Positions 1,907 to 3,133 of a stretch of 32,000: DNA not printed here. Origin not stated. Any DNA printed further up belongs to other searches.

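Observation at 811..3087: IS1595-type transposase, an orphan protein and a TTG-started PIN nuclease packed into one strongly promoted operon: passenger-carrying IS or a new toxin/defence module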

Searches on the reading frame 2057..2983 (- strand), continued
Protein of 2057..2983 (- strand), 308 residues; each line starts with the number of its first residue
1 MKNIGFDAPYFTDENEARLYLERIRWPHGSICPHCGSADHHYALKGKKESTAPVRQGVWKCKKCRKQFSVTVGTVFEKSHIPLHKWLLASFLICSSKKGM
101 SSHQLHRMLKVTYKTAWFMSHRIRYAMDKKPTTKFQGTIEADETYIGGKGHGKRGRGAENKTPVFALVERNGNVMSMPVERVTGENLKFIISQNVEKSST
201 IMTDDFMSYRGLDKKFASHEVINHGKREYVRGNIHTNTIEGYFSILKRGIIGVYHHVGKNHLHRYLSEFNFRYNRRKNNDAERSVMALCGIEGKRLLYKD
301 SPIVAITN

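Call 86: find_encoding_contigs(protein=P0187, flank=4000, max_places=5)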
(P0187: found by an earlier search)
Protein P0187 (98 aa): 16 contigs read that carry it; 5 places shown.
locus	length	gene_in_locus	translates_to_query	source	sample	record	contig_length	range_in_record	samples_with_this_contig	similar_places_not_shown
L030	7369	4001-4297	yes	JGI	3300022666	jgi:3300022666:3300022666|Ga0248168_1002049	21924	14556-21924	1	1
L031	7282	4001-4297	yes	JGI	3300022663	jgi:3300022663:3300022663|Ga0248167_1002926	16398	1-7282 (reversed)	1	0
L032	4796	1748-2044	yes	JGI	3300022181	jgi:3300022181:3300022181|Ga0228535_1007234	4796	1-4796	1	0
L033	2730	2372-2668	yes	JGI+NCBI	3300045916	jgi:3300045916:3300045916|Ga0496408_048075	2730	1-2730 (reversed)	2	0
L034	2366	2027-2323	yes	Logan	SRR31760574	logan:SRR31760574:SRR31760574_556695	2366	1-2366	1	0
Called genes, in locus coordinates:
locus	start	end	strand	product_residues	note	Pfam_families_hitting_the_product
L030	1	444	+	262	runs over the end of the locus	PF00106:adh_short, PF08659:KR (weak), PF13561:adh_short_C2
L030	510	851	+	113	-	PF00085:Thioredoxin, PF13098:Thioredoxin_2 (weak)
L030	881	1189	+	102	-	PF27236:AF_0334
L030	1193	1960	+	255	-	PF00378:ECH_1, PF16113:ECH_2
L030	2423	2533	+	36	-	-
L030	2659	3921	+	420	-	PF13191:AAA_16 (faint)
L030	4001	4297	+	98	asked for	PF01844:HNH, PF13395:HNH_4 (weak)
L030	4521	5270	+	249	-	PF00106:adh_short, PF08659:KR, PF23441:SDR (weak), PF13561:adh_short_C2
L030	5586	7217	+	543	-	PF00144:Beta-lactamase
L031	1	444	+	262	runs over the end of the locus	PF00106:adh_short, PF08659:KR (weak), PF13561:adh_short_C2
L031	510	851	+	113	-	PF00085:Thioredoxin, PF13098:Thioredoxin_2 (weak)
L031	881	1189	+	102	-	PF27236:AF_0334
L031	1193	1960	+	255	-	PF00378:ECH_1, PF16113:ECH_2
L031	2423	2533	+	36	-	-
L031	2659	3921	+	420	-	PF13191:AAA_16 (faint)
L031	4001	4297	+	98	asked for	PF01844:HNH, PF13395:HNH_4 (weak)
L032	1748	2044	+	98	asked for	PF01844:HNH, PF13395:HNH_4 (weak)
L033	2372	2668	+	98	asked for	PF01844:HNH, PF13395:HNH_4 (weak)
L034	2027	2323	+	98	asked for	PF01844:HNH, PF13395:HNH_4 (weak)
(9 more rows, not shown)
